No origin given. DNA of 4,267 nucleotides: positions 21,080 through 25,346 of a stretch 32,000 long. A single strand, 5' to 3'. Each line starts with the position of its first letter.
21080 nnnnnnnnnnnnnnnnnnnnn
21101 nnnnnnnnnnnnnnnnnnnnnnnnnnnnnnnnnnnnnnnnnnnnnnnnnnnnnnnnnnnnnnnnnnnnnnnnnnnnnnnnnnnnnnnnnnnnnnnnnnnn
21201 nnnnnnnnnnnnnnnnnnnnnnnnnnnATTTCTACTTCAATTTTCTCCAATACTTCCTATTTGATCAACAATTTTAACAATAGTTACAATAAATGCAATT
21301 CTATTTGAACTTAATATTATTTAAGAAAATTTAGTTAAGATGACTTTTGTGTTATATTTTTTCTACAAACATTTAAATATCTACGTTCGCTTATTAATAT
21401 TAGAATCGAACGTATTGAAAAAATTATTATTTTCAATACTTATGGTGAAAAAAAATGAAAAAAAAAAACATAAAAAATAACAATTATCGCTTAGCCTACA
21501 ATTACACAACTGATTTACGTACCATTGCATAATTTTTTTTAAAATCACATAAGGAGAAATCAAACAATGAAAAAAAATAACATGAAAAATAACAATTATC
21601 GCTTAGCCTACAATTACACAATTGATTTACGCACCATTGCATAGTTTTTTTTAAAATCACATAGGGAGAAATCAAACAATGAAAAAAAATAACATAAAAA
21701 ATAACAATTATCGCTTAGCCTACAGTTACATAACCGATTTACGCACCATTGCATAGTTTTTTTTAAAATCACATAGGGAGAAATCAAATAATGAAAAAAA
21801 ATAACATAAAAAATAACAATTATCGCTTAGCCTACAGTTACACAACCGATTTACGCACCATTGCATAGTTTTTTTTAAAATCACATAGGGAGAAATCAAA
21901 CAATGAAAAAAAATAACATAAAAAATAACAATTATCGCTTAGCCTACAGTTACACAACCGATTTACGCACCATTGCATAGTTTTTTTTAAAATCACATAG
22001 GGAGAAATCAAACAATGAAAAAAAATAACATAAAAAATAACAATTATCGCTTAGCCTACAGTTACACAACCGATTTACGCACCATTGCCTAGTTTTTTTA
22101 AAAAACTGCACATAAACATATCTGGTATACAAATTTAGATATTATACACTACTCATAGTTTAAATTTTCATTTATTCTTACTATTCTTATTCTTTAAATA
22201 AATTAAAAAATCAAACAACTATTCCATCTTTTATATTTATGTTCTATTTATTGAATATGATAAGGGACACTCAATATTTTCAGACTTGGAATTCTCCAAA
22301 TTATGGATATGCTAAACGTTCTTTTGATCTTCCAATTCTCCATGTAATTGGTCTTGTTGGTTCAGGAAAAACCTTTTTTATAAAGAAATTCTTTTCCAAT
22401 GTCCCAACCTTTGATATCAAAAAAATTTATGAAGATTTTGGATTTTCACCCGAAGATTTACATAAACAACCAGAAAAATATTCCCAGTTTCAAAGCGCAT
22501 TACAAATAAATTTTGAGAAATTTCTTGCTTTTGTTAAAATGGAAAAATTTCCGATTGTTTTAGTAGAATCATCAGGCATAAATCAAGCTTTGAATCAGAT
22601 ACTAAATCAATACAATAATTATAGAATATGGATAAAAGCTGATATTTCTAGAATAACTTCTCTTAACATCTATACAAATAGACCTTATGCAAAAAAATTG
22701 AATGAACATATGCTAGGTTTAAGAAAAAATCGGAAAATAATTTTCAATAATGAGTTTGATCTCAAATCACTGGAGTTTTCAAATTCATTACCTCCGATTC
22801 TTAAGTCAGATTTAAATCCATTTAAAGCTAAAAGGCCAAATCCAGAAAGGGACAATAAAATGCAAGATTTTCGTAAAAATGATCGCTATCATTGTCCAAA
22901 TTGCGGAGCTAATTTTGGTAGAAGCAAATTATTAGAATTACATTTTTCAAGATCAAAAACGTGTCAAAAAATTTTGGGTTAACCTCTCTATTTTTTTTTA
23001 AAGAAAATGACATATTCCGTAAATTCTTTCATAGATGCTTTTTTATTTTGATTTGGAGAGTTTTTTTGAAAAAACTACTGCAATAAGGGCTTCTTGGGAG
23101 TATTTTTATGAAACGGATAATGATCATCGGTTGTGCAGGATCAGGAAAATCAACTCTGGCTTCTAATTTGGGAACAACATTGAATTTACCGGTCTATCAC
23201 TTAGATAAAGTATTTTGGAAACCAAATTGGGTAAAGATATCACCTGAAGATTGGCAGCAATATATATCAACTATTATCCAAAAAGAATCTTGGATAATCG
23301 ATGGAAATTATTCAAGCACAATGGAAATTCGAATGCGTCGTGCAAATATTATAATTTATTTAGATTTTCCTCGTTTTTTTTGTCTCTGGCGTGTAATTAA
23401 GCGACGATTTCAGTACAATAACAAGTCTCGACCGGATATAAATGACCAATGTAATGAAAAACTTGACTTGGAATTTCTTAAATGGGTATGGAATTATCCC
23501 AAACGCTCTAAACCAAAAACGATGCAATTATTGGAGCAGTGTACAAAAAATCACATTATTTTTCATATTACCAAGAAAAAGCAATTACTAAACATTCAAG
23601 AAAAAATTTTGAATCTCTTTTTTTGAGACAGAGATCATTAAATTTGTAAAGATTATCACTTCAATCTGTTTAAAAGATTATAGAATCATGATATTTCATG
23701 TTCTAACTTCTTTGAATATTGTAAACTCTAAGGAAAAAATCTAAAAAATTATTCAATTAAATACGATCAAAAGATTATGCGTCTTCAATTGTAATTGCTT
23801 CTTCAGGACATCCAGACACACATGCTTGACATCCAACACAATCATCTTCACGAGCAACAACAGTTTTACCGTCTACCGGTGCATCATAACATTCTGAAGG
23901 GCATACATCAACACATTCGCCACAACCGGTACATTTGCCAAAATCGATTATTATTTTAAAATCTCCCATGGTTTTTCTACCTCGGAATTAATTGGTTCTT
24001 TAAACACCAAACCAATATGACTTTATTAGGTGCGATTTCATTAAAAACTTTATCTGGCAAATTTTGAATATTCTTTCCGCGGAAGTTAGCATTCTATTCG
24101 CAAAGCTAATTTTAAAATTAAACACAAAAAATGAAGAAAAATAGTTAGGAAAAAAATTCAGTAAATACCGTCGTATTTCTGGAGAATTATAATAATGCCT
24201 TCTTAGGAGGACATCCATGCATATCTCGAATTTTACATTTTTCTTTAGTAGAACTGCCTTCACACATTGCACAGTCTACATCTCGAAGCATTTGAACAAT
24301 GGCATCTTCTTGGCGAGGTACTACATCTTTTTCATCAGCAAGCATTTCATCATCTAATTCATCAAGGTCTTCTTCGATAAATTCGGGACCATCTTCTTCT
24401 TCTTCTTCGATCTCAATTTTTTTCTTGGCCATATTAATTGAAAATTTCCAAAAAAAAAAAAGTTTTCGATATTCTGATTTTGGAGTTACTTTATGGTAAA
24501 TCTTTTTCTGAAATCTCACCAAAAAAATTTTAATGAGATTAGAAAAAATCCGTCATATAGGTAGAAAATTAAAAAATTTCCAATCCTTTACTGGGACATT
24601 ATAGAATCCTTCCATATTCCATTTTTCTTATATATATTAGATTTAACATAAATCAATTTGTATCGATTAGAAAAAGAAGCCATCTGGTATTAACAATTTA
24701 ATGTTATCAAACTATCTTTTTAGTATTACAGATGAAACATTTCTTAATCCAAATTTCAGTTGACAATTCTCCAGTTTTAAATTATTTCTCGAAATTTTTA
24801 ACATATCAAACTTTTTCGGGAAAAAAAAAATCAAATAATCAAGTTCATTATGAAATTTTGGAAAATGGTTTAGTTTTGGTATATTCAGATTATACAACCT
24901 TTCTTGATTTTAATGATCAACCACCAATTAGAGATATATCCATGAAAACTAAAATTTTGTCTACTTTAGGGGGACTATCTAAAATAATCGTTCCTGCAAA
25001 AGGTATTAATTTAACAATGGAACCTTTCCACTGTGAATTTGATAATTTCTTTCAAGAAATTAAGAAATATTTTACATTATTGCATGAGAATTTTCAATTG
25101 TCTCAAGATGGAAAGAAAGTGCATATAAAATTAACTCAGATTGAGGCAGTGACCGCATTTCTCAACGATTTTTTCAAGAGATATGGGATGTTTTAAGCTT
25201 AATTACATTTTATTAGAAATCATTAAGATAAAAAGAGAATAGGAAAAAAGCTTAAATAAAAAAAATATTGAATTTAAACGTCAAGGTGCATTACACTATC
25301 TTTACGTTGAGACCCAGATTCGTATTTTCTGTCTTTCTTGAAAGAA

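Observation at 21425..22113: Six head-to-tail 112-bp mini-genes: TATA box, apparently leaderless 25-codon ORF, T8 tract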

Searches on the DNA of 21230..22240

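Call 37: search_rna_families(source=window, start=21230, end=22240, threshold=evalue, max_evalue=1)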
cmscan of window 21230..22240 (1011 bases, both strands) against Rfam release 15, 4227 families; matches with E-value up to 1: 0.
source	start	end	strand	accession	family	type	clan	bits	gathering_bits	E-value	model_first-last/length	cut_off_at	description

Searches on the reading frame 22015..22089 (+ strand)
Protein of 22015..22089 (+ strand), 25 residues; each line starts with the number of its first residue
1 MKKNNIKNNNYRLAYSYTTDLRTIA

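Call 38: search_protein_families(library=ncbifam, proteins=[window:22015-22089:+], max_evalue=10)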
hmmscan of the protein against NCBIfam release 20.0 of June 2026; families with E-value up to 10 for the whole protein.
seq(25 aa): 0 families

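Call 39: search_protein_families(library=pfam, proteins=[window:22015-22089:+], max_evalue=10)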
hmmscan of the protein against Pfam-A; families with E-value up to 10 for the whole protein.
seq(25 aa): 0 families

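Call 40: search_solved_structures(query=window:22015-22089:+, max_evalue=10)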
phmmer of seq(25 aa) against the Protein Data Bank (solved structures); distinct sequences matched with E-value up to 10: 0.

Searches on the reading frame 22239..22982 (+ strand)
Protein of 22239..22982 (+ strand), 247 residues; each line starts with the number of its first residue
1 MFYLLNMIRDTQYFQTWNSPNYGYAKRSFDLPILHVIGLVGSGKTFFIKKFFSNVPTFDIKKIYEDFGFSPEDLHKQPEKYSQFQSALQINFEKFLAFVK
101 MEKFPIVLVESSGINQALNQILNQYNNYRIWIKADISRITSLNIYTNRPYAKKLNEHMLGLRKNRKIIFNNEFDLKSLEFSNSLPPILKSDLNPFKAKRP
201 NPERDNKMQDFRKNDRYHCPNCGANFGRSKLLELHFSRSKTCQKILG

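Call 7: search_protein_families(library=pfam, proteins=[window:22239-22982:+], max_evalue=0.01)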
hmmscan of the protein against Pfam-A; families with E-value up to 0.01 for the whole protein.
window:22239-22982:+ (247 aa): 1 family
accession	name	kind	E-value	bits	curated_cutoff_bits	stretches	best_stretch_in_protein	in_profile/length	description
PF02492.25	cobW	-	0.0071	16.4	20.7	0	33-73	2-43/180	CobW/HypB/UreG, nucleotide-binding domain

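Call 12: find_encoding_contigs(protein=window:22239-22982:+, flank=6000, max_places=8)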
Protein window:22239-22982:+ (247 aa): 8 contigs read that carry it; 6 places shown.
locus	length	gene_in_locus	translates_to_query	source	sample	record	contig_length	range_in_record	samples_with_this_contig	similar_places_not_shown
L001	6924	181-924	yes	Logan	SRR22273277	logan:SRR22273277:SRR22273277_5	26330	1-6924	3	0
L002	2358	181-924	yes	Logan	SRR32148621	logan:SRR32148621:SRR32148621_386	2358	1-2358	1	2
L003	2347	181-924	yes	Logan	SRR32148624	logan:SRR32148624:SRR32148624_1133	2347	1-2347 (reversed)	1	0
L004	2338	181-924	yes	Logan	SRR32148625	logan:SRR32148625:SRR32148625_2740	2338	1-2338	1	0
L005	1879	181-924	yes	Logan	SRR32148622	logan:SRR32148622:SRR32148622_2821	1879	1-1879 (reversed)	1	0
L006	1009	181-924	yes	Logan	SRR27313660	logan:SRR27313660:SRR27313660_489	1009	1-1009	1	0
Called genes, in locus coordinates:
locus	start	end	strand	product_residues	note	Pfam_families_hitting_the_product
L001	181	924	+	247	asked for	-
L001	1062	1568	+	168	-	PF13238:AAA_18 (faint)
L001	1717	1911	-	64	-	PF12797:Fer4_2, PF00037:Fer4, PF12837:Fer4_6 (faint), PF13237:Fer4_10, PF14697:Fer4_21, PF12838:Fer4_7, PF13187:Fer4_9, PF00037:Fer4 (weak), +3 more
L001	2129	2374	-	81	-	-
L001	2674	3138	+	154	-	-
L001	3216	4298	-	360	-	PF04432:FrhB_FdhB_C, PF12797:Fer4_2 (faint), PF13237:Fer4_10 (faint), PF13183:Fer4_8 (weak)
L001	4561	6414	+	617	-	-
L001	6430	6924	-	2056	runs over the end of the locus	PF01835:MG2, PF07703:A2M_BRD, PF00207:A2M (weak), PF07678:TED_complement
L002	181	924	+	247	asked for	-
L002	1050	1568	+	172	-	PF13238:AAA_18 (faint)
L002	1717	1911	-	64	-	PF12797:Fer4_2, PF00037:Fer4, PF12837:Fer4_6 (faint), PF13237:Fer4_10, PF14697:Fer4_21, PF12838:Fer4_7, PF13187:Fer4_9, PF00037:Fer4 (weak), +3 more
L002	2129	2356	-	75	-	?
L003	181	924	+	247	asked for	-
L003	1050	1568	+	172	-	PF13238:AAA_18 (faint)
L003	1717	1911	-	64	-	PF12797:Fer4_2, PF00037:Fer4, PF12837:Fer4_6 (faint), PF13237:Fer4_10, PF14697:Fer4_21, PF12838:Fer4_7, PF13187:Fer4_9, PF00037:Fer4 (weak), +3 more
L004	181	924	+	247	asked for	-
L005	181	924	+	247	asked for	-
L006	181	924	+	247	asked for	-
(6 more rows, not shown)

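Call 19: find_homologous_proteins(query=window:22239-22982:+, max_evalue=0.001)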
Query window:22239-22982:+ (247 aa): 10 proteins with E <= 0.001 among 415 candidates.
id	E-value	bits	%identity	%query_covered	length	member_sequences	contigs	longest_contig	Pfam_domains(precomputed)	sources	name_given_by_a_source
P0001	2.8e-160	550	98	100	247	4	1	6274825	-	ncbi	ncbi:hypothetical protein WKT22_00202 [Candidatus Lokiarchaeum ossiferum]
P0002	9.8e-125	433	79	98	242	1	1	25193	-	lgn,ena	-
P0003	2.4e-52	196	53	75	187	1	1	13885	-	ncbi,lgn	-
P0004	1.7e-51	194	51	76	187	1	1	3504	-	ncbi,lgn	-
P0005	2.0e-51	193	53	73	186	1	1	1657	-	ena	-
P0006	5.3e-49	185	50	74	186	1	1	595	-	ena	-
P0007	1.9e-46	177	48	73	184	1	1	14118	-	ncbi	-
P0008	2.3e-42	164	47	72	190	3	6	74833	-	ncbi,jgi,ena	ncbi:MAG: hypothetical protein ACTSWX_00130 [Promethearchaeota archaeon]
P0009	8.5e-37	146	43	72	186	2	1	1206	-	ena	-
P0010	2.4e-36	144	43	72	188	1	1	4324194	-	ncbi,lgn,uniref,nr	ncbi:ATP-binding protein [Promethearchaeum syntrophicum]|uniref:ATP-binding protein n=1 Tax=Promethe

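Call 21: find_encoding_contigs(protein=P0002, flank=8000, max_places=4)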
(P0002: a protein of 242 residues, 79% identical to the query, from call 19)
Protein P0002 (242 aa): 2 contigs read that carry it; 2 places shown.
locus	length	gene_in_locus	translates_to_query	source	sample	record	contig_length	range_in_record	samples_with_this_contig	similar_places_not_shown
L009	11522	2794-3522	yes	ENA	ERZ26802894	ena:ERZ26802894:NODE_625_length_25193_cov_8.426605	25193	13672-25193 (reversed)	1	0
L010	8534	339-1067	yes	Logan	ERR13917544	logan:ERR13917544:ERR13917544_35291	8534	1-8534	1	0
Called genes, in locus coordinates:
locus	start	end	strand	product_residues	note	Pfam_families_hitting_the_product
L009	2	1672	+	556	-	?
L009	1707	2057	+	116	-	PF02675:AdoMet_dc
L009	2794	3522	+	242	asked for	-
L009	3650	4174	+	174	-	PF13238:AAA_18 (faint)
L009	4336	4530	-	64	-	PF12797:Fer4_2 (faint), PF12837:Fer4_6 (faint), PF13237:Fer4_10, PF14697:Fer4_21, PF12838:Fer4_7 (weak), PF13187:Fer4_9, PF00037:Fer4 (weak)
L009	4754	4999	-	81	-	-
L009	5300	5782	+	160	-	-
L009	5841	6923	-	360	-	PF04432:FrhB_FdhB_C, PF12797:Fer4_2 (faint), PF13237:Fer4_10 (faint), PF13183:Fer4_8 (weak)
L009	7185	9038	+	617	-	-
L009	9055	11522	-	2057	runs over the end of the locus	PF01835:MG2, PF07703:A2M_BRD, PF00207:A2M (weak), PF07678:TED_complement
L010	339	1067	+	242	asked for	-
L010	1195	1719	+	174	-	PF13238:AAA_18 (faint)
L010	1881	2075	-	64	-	PF12797:Fer4_2 (faint), PF12837:Fer4_6 (faint), PF13237:Fer4_10, PF14697:Fer4_21, PF12838:Fer4_7 (weak), PF13187:Fer4_9, PF00037:Fer4 (weak)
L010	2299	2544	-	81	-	-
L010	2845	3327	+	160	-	-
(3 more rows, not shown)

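Call 22: find_encoding_contigs(protein=P0003, flank=6000, max_places=3)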
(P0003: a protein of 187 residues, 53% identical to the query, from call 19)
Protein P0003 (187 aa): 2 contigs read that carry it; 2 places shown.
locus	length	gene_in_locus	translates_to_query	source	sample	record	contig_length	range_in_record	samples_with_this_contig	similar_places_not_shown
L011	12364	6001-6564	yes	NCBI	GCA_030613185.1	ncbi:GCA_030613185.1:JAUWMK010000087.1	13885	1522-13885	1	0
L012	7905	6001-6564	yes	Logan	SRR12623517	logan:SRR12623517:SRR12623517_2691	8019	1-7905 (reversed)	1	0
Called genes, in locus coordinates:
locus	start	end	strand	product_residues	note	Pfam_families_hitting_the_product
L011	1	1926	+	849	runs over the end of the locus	PF04851:ResIII, PF00270:DEAD, PF22527:DEXQc_Suv3 (faint), PF00271:Helicase_C (weak)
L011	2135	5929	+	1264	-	PF05729:NACHT (weak)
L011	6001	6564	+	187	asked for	-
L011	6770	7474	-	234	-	-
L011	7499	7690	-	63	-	-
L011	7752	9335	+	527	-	-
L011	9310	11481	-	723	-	PF00270:DEAD, PF04851:ResIII, PF00271:Helicase_C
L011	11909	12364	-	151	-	?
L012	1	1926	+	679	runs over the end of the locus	?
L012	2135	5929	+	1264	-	PF05729:NACHT (weak)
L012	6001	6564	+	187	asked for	-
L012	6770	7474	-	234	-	-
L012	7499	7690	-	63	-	-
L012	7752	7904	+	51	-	?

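Call 23: find_encoding_contigs(protein=P0010, flank=6000, max_places=2)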
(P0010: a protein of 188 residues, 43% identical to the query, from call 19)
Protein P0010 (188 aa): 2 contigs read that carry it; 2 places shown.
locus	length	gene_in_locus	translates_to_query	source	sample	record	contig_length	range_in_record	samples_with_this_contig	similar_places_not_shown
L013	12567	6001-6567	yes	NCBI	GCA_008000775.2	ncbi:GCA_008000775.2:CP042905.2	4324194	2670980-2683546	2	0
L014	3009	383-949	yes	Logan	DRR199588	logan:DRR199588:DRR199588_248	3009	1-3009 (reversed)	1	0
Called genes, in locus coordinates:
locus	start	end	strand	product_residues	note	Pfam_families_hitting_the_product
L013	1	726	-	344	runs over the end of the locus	-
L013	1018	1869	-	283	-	-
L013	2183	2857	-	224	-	PF04967:HTH_10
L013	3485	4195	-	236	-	-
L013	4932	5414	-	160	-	-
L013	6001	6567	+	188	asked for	-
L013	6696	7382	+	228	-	-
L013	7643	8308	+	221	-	-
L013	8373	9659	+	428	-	PF12840:HTH_20 (faint), PF01022:HTH_5 (faint), PF12802:MarR_2 (faint), PF24266:HTH_HVO_0163_N, PF01047:MarR (weak), PF13412:HTH_24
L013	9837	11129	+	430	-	PF05977:MFS_3, PF07690:MFS_1, PF12832:MFS_1_like, PF00083:Sugar_tr (faint), PF07690:MFS_1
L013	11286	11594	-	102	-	-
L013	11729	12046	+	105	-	PF01986:DUF123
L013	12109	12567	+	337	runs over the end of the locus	PF01116:F_bP_aldolase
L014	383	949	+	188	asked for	-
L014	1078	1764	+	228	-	-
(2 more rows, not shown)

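Call 61: search_protein_families(library=ncbifam, proteins=[window:22239-22982:+], max_evalue=0.01)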
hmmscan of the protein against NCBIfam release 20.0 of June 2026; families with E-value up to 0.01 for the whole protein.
window:22239-22982:+ (247 aa): 0 families

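Call 62: search_protein_families(library=padloc, proteins=[window:22239-22982:+], max_evalue=0.01)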
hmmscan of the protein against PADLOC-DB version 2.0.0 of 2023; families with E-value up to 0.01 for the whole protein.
window:22239-22982:+ (247 aa): 1 family
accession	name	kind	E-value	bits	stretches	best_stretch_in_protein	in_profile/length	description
PDLC00642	ZorE2|ZorE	-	0.0089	13.5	0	162-235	157-233/283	HNH endonuclease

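Call 63: search_solved_structures(query=window:22239-22982:+, max_evalue=1)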
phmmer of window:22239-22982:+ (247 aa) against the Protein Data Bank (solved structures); distinct sequences matched with E-value up to 1: 27.
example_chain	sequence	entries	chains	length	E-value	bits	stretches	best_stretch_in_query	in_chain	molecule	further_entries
1mey_C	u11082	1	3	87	0.00071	22.9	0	215-235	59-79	CONSENSUS ZINC FINGER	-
2i13_A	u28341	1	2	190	0.0017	21.7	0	216-240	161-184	Aart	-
8jon_A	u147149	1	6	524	0.092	16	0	36-81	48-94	Circadian clock oscillator protein KaiC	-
8zn6_F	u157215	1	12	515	0.15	15.3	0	36-81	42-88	KaiC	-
8eug_K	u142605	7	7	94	0.53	13.5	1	203-246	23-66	60S ribosomal protein L43-A | Large ribosomal subunit protein eL43A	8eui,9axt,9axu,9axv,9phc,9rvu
7x1y_A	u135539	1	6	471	0.65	13.2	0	36-82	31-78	Circadian clock oscillator protein KaiC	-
7x1z_A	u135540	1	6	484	0.69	13.1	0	36-82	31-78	Circadian clock oscillator protein KaiC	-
4dug_A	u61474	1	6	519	0.77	12.9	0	36-82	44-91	Circadian clock protein kinase kaiC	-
8zn5_B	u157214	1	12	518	0.78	12.9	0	36-82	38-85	KaiC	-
4ijm_A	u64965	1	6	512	0.79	12.9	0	36-82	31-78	Circadian clock protein kinase KaiC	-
3k0e_A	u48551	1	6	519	0.81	12.9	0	36-82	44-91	Circadian clock protein kinase KaiC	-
7dyi_A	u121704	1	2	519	0.82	12.9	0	36-82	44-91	Circadian clock protein kinase KaiC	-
1u9i_A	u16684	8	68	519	0.82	12.9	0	36-82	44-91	KaiC | Circadian clock protein kinase kaiC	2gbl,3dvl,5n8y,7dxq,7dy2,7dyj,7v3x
3jzm_A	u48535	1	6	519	0.82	12.9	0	36-82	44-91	Circadian clock protein kinase kaiC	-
3k0f_A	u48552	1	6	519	0.82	12.9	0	36-82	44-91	Circadian clock protein kinase KaiC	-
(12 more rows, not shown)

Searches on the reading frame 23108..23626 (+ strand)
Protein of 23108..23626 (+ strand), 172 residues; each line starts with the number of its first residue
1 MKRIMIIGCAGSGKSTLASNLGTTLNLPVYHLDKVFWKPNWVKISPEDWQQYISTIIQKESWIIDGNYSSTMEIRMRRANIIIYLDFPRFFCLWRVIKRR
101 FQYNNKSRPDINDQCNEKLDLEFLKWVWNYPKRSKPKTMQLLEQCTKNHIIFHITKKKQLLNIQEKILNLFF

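Call 7: search_protein_families(library=pfam, proteins=[window:23108-23626:+], max_evalue=0.01)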
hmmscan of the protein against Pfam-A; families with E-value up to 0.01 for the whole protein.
window:23108-23626:+ (172 aa): 9 families
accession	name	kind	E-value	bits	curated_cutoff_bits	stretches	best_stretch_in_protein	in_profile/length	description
PF13238.12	AAA_18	-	4.4e-06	27.6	29.4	1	4-48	1-44/128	AAA domain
PF01712.25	dNK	-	0.0019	18.4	27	0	4-31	1-28/203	Deoxynucleoside kinase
PF01202.28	SKI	-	0.0021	18.6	22.1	0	11-38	2-29/159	Shikimate kinase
PF13521.12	AAA_28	-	0.0027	18.4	27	1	3-29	1-27/164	AAA domain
PF00931.28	NB-ARC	-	0.0033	17.1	23.5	1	4-61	21-74/248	NB-ARC domain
PF13671.12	AAA_33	-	0.0034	18.1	27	0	4-26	2-24/143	AAA domain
PF13479.12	AAA_24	-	0.0035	17.7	27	1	2-31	3-32/195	AAA domain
PF13401.12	AAA_22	-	0.0042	17.9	27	1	4-30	8-37/130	AAA domain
PF13207.12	AAA_17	-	0.009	16.7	27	0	8-31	2-25/136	AAA domain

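Call 61: search_protein_families(library=ncbifam, proteins=[window:23108-23626:+], max_evalue=0.01)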
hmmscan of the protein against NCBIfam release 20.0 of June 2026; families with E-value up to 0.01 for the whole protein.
window:23108-23626:+ (172 aa): 10 families
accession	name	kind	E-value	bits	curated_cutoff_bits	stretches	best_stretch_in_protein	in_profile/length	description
NF005994.0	PRK08118.1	equivalog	1e-67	227.4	215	1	1-166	1-166/172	DNA topology modulation protein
NF005576.0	PRK07261.1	equivalog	1.5e-44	151.8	224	1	3-166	2-166/171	DNA topology modulation protein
NF004861.0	PRK06217.1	equivalog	3.1e-12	46.2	203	1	1-133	1-136/183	hypothetical protein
NF010555.0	PRK13949.1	equivalog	0.00013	22.1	180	0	1-33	1-33/175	shikimate kinase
NF005115.0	PRK06547.1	equivalog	0.00041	19.8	173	0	4-36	18-51/172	hypothetical protein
NF004018.0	PRK05480.1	equivalog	0.00066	19.2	180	0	63-128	110-175/210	uridine kinase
NF040667.1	hom_kin_desulfo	exception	0.0012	18.7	197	1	4-34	3-33/163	homoserine kinase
NF010340.0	PRK13768.1-2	equivalog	0.0044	16.8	293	1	1-25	3-27/265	GTPase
TIGR01313.1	therm_gnt_kin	subfamily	0.0068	16.2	113.75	0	4-44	1-41/164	gluconokinase, GntK/IdnK-type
NF006015.0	PRK08154.1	subfamily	0.0097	15.1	204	0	2-36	137-171/314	anaerobic benzoate catabolism transcriptional regulator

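Call 62: search_protein_families(library=padloc, proteins=[window:23108-23626:+], max_evalue=0.01)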
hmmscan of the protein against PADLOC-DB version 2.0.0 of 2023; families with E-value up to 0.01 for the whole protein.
window:23108-23626:+ (172 aa): 2 families
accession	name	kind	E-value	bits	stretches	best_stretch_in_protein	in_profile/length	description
PDLC02911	VakA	-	0.0014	17.2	1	2-31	3-32/163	-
PDLC04232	IetA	-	0.005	14.3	1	2-31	117-146/330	-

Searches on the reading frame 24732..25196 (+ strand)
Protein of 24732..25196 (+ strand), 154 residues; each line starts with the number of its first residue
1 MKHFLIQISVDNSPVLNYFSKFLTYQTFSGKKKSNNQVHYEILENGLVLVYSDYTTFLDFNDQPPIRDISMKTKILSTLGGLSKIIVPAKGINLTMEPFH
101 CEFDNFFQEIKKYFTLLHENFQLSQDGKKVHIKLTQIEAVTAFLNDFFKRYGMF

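Call 7: search_protein_families(library=pfam, proteins=[window:24732-25196:+], max_evalue=0.01)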
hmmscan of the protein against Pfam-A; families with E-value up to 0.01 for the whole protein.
window:24732-25196:+ (154 aa): 0 families

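Call 61: search_protein_families(library=ncbifam, proteins=[window:24732-25196:+], max_evalue=0.01)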
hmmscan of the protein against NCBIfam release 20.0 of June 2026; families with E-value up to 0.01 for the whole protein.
window:24732-25196:+ (154 aa): 0 families

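Call 62: search_protein_families(library=padloc, proteins=[window:24732-25196:+], max_evalue=0.01)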
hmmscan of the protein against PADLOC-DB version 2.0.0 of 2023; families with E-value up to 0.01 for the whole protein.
window:24732-25196:+ (154 aa): 0 families

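Call 80: find_encoding_contigs(protein=window:24732-25196:+, flank=6000, max_places=10)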
Protein window:24732-25196:+ (154 aa): 1 contig read that carries it; 1 place shown.
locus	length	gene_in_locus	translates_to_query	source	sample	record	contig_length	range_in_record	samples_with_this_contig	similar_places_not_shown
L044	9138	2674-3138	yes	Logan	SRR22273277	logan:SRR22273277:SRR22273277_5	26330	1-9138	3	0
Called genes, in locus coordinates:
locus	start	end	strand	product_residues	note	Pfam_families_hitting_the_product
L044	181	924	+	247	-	-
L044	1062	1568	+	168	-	PF13238:AAA_18 (faint)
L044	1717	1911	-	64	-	PF12797:Fer4_2, PF00037:Fer4, PF12837:Fer4_6 (faint), PF13237:Fer4_10, PF14697:Fer4_21, PF12838:Fer4_7, PF13187:Fer4_9, PF00037:Fer4 (weak), +3 more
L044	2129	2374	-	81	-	-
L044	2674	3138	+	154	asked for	-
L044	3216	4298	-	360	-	PF04432:FrhB_FdhB_C, PF12797:Fer4_2 (faint), PF13237:Fer4_10 (faint), PF13183:Fer4_8 (weak)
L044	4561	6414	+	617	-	-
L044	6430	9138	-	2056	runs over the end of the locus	PF01835:MG2, PF07703:A2M_BRD, PF00207:A2M (weak), PF07678:TED_complement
